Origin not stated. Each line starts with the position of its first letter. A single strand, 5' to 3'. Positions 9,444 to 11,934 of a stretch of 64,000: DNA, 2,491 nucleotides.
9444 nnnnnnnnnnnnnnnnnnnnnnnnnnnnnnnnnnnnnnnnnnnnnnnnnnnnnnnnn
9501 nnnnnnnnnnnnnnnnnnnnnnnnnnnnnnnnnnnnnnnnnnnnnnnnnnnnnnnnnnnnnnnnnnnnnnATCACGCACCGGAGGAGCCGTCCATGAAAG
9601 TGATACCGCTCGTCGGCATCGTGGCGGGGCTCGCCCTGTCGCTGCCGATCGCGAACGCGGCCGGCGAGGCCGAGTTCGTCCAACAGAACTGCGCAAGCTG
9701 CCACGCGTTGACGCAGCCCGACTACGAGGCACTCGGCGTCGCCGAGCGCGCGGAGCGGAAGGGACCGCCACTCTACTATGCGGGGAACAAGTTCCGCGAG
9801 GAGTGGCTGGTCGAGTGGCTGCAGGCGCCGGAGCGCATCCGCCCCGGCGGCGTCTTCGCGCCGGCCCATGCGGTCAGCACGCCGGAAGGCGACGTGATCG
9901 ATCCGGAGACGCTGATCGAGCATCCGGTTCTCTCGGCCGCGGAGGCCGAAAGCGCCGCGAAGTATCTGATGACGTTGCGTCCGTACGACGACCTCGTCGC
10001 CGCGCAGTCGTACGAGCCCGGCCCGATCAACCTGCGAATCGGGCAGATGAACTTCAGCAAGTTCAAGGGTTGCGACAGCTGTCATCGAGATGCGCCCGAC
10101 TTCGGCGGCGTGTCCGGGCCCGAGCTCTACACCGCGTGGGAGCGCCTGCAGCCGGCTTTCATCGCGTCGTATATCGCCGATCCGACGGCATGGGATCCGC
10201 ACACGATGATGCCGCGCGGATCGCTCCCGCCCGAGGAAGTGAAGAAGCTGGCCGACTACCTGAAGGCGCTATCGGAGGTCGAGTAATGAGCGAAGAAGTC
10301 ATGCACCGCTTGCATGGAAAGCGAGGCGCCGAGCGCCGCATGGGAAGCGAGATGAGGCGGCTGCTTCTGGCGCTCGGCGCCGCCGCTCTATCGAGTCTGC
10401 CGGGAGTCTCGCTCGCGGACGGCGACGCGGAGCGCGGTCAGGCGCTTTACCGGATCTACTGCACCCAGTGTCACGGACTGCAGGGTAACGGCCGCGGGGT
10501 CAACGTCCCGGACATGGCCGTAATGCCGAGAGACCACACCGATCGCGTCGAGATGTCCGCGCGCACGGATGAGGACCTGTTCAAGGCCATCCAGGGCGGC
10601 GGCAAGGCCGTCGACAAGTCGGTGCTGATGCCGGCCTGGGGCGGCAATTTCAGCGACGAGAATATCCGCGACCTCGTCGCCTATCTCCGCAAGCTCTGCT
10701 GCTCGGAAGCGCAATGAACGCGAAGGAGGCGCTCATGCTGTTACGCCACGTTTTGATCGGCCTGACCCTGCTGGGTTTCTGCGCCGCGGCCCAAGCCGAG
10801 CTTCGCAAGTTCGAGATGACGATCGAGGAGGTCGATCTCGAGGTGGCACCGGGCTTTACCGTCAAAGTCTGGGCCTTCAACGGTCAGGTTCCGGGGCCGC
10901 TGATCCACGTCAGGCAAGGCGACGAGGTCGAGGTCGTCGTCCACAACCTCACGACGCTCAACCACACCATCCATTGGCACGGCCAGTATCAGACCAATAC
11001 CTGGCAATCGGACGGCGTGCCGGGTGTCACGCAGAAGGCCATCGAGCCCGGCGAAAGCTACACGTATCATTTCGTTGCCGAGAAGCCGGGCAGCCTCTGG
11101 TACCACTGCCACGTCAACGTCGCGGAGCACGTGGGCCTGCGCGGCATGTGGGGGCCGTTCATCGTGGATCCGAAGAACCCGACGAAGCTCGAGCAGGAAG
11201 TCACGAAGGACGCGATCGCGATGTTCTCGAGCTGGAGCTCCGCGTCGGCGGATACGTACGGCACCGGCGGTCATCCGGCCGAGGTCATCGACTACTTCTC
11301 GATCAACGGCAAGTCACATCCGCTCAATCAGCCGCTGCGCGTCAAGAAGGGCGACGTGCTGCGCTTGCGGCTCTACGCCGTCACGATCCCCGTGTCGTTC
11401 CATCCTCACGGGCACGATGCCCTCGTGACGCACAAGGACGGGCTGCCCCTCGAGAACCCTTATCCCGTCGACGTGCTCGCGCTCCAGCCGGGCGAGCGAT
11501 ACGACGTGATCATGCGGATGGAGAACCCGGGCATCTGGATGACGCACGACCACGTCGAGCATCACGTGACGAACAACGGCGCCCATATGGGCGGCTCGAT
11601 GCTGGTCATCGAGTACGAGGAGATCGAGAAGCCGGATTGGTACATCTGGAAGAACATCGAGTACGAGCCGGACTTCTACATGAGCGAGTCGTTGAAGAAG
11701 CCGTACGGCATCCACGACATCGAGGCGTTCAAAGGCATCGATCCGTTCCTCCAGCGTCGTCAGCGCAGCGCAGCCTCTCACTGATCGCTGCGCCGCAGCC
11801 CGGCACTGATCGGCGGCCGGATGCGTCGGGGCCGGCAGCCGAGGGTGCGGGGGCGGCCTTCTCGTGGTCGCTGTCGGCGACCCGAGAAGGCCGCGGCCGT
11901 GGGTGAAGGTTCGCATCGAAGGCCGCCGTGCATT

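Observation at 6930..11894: NorR/sigma-54-controlled operon: NirK-family reductase, dihaem c, monohaem c, two-domain multicopper oxidase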

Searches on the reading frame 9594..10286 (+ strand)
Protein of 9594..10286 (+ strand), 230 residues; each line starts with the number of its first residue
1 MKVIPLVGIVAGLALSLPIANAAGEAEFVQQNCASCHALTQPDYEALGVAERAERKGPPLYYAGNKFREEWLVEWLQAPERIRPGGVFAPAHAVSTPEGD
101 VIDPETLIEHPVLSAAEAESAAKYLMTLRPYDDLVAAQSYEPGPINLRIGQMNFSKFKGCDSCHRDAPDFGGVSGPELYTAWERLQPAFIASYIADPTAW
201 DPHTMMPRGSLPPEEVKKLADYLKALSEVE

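Call 6: search_protein_families(library=pfam, proteins=[window:9594-10286:+], max_evalue=0.01)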
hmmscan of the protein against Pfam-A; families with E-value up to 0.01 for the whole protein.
window:9594-10286:+ (230 aa): 3 families
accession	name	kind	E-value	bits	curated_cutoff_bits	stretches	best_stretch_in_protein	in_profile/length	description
PF13442.11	Cytochrome_CBB3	-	4.4e-10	40.2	27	1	148-223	4-68/68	Cytochrome C oxidase, cbb3-type, subunit III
PF00034.26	Cytochrom_C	-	1.9e-09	39.1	21.3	1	158-226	10-89/90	Cytochrome c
PF02433.20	FixO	-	0.0042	17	29.6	0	54-88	100-134/219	Cytochrome C oxidase, mono-heme subunit/FixO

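Call 7: search_protein_families(library=ncbifam, proteins=[window:9594-10286:+], max_evalue=0.01)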
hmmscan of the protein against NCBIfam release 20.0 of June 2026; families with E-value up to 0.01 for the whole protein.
window:9594-10286:+ (230 aa): 4 families
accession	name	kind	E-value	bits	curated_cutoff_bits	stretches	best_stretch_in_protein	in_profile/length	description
TIGR04485.1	thiosulf_SoxX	equivalog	2.3e-12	47.4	61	2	160-225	5-77/78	sulfur oxidation c-type cytochrome SoxX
NF045773.1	cytochro_C550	exception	2.8e-07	30.5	125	1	158-224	58-117/118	cytochrome c550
NF045774.1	cytochro_C551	exception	6.8e-06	26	118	0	158-224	48-107/110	cytochrome c551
TIGR02603.1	CxxCH_TIGR02603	domain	0.00058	19.9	68.15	0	150-198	6-51/134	putative heme-binding domain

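Call 39: search_solved_structures(query=window:9594-10286:+, max_evalue=0.01, show_alignments=1)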
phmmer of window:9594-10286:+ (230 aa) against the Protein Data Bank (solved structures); distinct sequences matched with E-value up to 0.01: 0.

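Call 55: find_homologous_proteins(query=window:9594-10286:+, max_evalue=1e-10)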
Query window:9594-10286:+ (230 aa): 438 proteins with E <= 1e-10 among 2566 candidates; the best 120 are listed.
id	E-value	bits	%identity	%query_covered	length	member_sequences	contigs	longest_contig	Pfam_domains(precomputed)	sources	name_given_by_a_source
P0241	1.0e-152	524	100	100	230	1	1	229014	PF13442.12,PF00034.27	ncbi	ncbi:MAG TPA: c-type cytochrome [Gammaproteobacteria bacterium]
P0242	3.5e-117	408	81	88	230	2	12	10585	PF13442.12,PF00034.27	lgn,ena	-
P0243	3.6e-117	408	77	99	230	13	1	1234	PF13442.12,PF00034.27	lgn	-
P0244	6.1e-117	407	80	96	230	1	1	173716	PF13442.12,PF00034.27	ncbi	ncbi:MAG TPA: c-type cytochrome [Gammaproteobacteria bacterium]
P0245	4.7e-116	404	75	100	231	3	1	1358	PF13442.12,PF00034.27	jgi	jgi:cytochrome c2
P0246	5.0e-115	401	78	96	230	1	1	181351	PF13442.12,PF00034.27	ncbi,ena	ncbi:MAG TPA: cytochrome C [Gammaproteobacteria bacterium]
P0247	8.9e-111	387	74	99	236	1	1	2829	PF13442.12,PF00034.27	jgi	jgi:mono/diheme cytochrome c family protein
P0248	1.2e-108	380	71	98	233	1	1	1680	PF13442.12,PF00034.27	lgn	-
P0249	1.4e-108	380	72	100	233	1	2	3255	PF13442.12,PF00034.27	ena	-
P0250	2.3e-106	373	71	99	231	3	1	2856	PF13442.12,PF00034.27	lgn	-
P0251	3.5e-106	372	79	87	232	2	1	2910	PF13442.12,PF00034.27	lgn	-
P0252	6.2e-104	365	71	91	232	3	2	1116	PF13442.12,PF00034.27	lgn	-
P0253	3.5e-102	359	68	99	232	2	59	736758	PF13442.12,PF00034.27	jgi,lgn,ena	jgi:mono/diheme cytochrome c family protein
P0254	9.5e-101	354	71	93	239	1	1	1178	PF13442.12,PF00034.27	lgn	-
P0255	1.5e-99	350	68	98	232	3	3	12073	PF13442.12,PF00034.27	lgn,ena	-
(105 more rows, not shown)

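Call 64: predict_structure(alignment_id=A3)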
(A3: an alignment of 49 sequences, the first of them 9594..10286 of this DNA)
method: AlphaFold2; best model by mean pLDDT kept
length: 230 residues; sequences in the alignment: 49
mean_pLDDT: 83.2   pTM: 0.79
mean pLDDT of the five models: 83.2, 82.8, 82.8, 81.7, 80.3
residues with pLDDT >= 90: 96; 70-90: 98; 50-70: 27; < 50: 9
segments of 3 or more residues with pLDDT < 50: 1-3, 15-18
pLDDT, mean of each block of 10 residues (from residue 1): 50 49 81 93 89 85 97 96 71 87 87 96 97 93 81 76 75 76 94 91 79 89 82
secondary structure, 60 per line:
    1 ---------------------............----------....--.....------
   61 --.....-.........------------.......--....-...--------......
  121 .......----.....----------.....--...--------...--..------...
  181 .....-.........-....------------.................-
elements in order: H22-33 H44-47 H50-54 H63-66 H69-77 E93-96 E99-102 H115-127 H132-136 H147-151 E165-167 H178-184 H187-195 H197-200 H213-229

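Call 68: search_protein_representatives(alignment_id=A3)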
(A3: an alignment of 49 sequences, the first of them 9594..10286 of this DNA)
Query: 49 sequences, 231 profile positions. Proteins with E-value up to 0.001 (for the whole library): 2967; up to 1e-10: 931; up to 1e-30: 53. The best 150 are listed.
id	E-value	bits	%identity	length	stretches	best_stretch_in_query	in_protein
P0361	4.5e-85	301.1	-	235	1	8-228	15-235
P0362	5.2e-83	294.3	-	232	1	10-226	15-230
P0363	2.7e-77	275.7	-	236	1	12-230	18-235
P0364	3.7e-77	275.2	-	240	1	2-229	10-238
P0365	1.9e-76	272.9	-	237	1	3-227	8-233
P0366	3.1e-75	268.9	-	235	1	11-228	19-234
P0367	6.7e-75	267.8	-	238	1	7-229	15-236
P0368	1.2e-73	263.7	-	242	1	6-230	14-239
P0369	2.5e-71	256.1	-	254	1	11-230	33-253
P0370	3.0e-71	255.8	-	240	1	9-228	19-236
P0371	3.0e-68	246.1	-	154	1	78-230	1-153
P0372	2.3e-67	243.1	-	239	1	23-230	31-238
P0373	7.4e-65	234.9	-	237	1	10-224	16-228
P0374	9.9e-61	221.4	-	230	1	11-226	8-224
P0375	1.3e-60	221.0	-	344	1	15-227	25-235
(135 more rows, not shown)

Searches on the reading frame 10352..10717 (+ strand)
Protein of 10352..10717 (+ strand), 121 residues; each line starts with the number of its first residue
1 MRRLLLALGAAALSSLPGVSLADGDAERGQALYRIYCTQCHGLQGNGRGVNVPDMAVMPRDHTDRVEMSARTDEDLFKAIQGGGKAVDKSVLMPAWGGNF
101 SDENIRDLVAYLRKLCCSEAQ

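Call 6: search_protein_families(library=pfam, proteins=[window:10352-10717:+], max_evalue=0.01)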
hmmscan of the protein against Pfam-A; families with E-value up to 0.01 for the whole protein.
window:10352-10717:+ (121 aa): 2 families
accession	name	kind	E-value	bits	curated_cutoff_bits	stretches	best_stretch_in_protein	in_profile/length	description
PF13442.11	Cytochrome_CBB3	-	1.4e-14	54.6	27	1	25-112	2-68/68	Cytochrome C oxidase, cbb3-type, subunit III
PF00034.26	Cytochrom_C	-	2.6e-11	45.1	21.3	1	26-115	1-89/90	Cytochrome c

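Call 7: search_protein_families(library=ncbifam, proteins=[window:10352-10717:+], max_evalue=0.01)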
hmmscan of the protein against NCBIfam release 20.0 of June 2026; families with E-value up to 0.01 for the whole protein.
window:10352-10717:+ (121 aa): 9 families
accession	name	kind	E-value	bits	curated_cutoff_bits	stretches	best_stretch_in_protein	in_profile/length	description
NF011054.0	PRK14486.1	equivalog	4e-09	36.4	447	1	28-114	217-289/294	putative bifunctional cbb3-type cytochrome c oxidase subunit II/cytochrome c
TIGR00782.1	ccoP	equivalog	2.7e-08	33.5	179.95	1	27-115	108-281/285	cytochrome-c oxidase, cbb3-type subunit III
TIGR02603.1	CxxCH_TIGR02603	domain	3.1e-08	33.7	68.15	1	24-59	1-35/134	putative heme-binding domain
TIGR04494.1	c550_PedF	equivalog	4.2e-07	29.9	122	1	26-113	51-128/133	cytochrome c-550 PedF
NF050122.1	bc1_QcrC_actin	exception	2.3e-06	27.1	200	1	19-115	129-211/253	cytochrome bc1 complex diheme cytochrome c subunit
NF033864.1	cytochrome579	equivalog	1.9e-05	24.5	280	1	37-118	62-142/179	cytochrome 579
NF045930.1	Cytc6PetJCyano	equivalog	0.00017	21.5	135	1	13-112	16-102/110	cytochrome c6 PetJ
TIGR04485.1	thiosulf_SoxX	equivalog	0.00098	19.8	61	1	37-114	5-77/78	sulfur oxidation c-type cytochrome SoxX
TIGR03872.1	cytochrome_MoxG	equivalog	0.0058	16.8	147.8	0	27-116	45-122/133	cytochrome c(L), periplasmic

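Call 40: search_solved_structures(query=window:10352-10717:+, max_evalue=0.01, show_alignments=1)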
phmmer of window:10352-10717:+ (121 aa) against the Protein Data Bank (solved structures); distinct sequences matched with E-value up to 0.01: 75 (the best 60 are shown).
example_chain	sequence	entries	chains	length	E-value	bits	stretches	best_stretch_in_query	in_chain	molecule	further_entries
6h5l_B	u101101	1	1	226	1.3e-07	35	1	26-90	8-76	Conserved hypothetical cytochrome protein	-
3dmi_A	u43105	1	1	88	1.4e-06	31.6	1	24-113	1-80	cytochrome c6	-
8snh_G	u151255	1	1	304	3.4e-06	30.4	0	18-53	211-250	Cbb3-type cytochrome c oxidase subunit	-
7o38_A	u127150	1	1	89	4.7e-06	30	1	30-116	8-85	Cytochrome c-552 Ks_3357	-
9g83_v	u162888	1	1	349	7.8e-06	29.3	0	20-51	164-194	Cbb3-type cytochrome c oxidase subunit CcoP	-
6hwh_M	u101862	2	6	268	1.5e-05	28.4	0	19-51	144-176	Cytochrome bc1 complex cytochrome c subunit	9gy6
2b11_B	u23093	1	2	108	1.6e-05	28.3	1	23-116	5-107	Cytochrome c iso-1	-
8ovc_O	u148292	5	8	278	1.7e-05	28.2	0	19-51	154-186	Cytochrome bc1 complex cytochrome c subunit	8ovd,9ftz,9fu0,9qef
3mk7_C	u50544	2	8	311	1.9e-05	28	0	26-114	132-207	Cytochrome c oxidase, cbb3-type, subunit P | Cbb3-type cytochrome c oxidase subunit CcoP1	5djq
6lod_E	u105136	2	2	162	1.9e-05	28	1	24-50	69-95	Cytochrome c domain-containing protein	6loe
6xkx_p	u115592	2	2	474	2.1e-05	27.9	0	26-47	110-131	Cbb3-type cytochrome c oxidase subunit CcoP,Cytochrome c-type cyt cy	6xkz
6adq_C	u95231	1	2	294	2.3e-05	27.8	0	19-51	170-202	Cytochrome bc1 complex cytochrome c subunit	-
8yts_A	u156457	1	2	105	2.8e-05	27.5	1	2-112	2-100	Cytochrome C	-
1yeb_A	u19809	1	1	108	5.7e-05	26.5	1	23-116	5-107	CYTOCHROME C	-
2zzs_A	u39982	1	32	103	6.9e-05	26.2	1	2-113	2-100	Cytochrome c554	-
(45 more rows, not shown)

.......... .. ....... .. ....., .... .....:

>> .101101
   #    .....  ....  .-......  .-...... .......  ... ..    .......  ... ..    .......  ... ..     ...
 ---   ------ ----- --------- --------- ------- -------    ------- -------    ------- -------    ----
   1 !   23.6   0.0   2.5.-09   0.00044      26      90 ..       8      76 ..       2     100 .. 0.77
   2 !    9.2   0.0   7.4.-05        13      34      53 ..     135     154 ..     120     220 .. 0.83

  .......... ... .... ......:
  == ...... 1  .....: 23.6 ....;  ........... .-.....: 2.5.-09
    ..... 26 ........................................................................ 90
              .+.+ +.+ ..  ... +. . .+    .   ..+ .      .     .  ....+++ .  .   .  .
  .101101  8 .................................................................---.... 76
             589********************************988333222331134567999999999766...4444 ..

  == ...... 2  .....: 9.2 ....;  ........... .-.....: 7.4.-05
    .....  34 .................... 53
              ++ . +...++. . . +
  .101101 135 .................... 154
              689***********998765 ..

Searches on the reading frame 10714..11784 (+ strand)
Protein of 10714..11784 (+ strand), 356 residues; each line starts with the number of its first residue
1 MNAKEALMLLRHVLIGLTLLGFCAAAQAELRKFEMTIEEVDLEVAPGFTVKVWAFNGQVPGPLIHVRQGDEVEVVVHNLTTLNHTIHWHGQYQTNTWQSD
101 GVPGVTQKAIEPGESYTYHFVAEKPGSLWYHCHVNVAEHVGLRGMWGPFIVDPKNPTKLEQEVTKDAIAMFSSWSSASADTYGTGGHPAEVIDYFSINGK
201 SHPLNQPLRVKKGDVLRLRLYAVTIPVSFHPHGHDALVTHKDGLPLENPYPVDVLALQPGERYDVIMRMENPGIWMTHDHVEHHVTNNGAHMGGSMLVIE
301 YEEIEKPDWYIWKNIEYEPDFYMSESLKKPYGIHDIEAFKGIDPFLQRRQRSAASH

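Call 6: search_protein_families(library=pfam, proteins=[window:10714-11784:+], max_evalue=0.01)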
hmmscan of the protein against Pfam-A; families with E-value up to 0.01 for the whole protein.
window:10714-11784:+ (356 aa): 3 families
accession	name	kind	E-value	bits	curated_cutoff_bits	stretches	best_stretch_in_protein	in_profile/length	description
PF07732.21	Cu-oxidase_3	-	2.9e-36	124.6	21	1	40-155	5-118/119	Multicopper oxidase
PF07731.20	Cu-oxidase_2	-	1.7e-21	76.8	20.4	2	183-287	13-125/137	Multicopper oxidase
PF00394.28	Cu-oxidase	-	4.6e-10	40.3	21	1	189-284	33-138/157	Multicopper oxidase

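Call 7: search_protein_families(library=ncbifam, proteins=[window:10714-11784:+], max_evalue=0.01)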
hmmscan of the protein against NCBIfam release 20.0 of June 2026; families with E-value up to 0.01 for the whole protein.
window:10714-11784:+ (356 aa): 11 families
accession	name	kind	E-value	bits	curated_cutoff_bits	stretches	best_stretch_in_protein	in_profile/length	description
TIGR01480.1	copper_res_A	subfamily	6.8e-33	114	478.95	2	30-177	38-184/593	copper resistance system multicopper oxidase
TIGR03389.1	laccase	equivalog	8e-29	100.8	558.9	1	48-268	20-250/539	laccase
TIGR03388.1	ascorbase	equivalog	8.5e-29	100.6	614.8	1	49-176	19-144/542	L-ascorbate oxidase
TIGR02376.1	Cu_nitrite_red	equivalog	2e-25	89.8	296.3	1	29-168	26-163/326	copper-containing nitrite reductase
TIGR03390.1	ascorbOXfungal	equivalog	2e-19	69.5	445.35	1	54-158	31-134/538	L-ascorbate oxidase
NF008205.1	PRK10965.1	equivalog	6.9e-18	64.7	525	1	32-156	47-168/529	multicopper oxidase CueO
NF008135.0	PRK10883.1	equivalog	7.1e-09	34.7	581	1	35-271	50-287/471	cell division protein FtsP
NF045554.1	AmiPhnlOxPhsA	equivalog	1.1e-06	27.6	950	1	50-89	43-82/581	O-aminophenol oxidase PhsA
TIGR04244.1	nitrous_NosZ_RR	equivalog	0.00027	19.6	625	1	65-140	552-618/627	TAT-dependent nitrous-oxide reductase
TIGR03096.1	nitroso_cyanin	equivalog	0.0013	18.5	142.85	1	14-134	11-120/135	nitrosocyanin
TIGR04246.1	nitrous_NosZ_Gp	equivalog_domain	0.0043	15.4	625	1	50-133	487-560/578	Sec-dependent nitrous-oxide reductase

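Call 9: search_solved_structures(query=window:10714-11784:+, max_evalue=0.001, show_alignments=2)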
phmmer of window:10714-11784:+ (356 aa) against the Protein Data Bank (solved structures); distinct sequences matched with E-value up to 0.001: 285 (the best 60 are shown).
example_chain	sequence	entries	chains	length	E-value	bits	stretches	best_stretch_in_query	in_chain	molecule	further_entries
2zwn_A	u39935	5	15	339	1.2e-134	452.5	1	31-351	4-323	two-domain type laccase | Multicopper oxidase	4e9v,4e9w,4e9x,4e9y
3g5w_A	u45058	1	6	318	3.2e-114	385.3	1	29-341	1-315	Multicopper oxidase type 1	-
4f7k_A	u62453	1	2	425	5e-34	121.4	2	50-267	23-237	Laccase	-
6vow_A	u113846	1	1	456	3.2e-33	118.7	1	29-273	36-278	multicopper oxidase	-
3gdc_A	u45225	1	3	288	3.7e-31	112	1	29-281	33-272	Multicopper oxidase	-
6vox_A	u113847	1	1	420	8.4e-31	110.8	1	33-269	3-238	Copper oxidase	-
7rab_A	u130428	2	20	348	6.9e-30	107.8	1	29-282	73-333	multicopper oxidase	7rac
9cck_C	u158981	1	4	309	1.1e-28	103.9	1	33-281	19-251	Copper-containing nitrite reductase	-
3v9e_A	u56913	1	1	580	3.8e-28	102.1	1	31-289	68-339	Laccase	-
3sqr_A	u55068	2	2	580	4.4e-28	101.9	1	31-289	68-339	laccase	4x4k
9cck_A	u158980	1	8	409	5.2e-28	101.6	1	33-281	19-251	Copper-containing nitrite reductase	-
4jhu_A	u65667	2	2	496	8.7e-28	100.9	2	44-270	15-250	LACCASE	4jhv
6h5y_A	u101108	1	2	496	8.8e-28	100.9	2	46-270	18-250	Laccase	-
9gly_A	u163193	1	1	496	9.2e-28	100.8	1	47-272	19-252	Laccase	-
5nq7_A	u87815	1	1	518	8.7e-27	97.6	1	18-272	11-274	Laccase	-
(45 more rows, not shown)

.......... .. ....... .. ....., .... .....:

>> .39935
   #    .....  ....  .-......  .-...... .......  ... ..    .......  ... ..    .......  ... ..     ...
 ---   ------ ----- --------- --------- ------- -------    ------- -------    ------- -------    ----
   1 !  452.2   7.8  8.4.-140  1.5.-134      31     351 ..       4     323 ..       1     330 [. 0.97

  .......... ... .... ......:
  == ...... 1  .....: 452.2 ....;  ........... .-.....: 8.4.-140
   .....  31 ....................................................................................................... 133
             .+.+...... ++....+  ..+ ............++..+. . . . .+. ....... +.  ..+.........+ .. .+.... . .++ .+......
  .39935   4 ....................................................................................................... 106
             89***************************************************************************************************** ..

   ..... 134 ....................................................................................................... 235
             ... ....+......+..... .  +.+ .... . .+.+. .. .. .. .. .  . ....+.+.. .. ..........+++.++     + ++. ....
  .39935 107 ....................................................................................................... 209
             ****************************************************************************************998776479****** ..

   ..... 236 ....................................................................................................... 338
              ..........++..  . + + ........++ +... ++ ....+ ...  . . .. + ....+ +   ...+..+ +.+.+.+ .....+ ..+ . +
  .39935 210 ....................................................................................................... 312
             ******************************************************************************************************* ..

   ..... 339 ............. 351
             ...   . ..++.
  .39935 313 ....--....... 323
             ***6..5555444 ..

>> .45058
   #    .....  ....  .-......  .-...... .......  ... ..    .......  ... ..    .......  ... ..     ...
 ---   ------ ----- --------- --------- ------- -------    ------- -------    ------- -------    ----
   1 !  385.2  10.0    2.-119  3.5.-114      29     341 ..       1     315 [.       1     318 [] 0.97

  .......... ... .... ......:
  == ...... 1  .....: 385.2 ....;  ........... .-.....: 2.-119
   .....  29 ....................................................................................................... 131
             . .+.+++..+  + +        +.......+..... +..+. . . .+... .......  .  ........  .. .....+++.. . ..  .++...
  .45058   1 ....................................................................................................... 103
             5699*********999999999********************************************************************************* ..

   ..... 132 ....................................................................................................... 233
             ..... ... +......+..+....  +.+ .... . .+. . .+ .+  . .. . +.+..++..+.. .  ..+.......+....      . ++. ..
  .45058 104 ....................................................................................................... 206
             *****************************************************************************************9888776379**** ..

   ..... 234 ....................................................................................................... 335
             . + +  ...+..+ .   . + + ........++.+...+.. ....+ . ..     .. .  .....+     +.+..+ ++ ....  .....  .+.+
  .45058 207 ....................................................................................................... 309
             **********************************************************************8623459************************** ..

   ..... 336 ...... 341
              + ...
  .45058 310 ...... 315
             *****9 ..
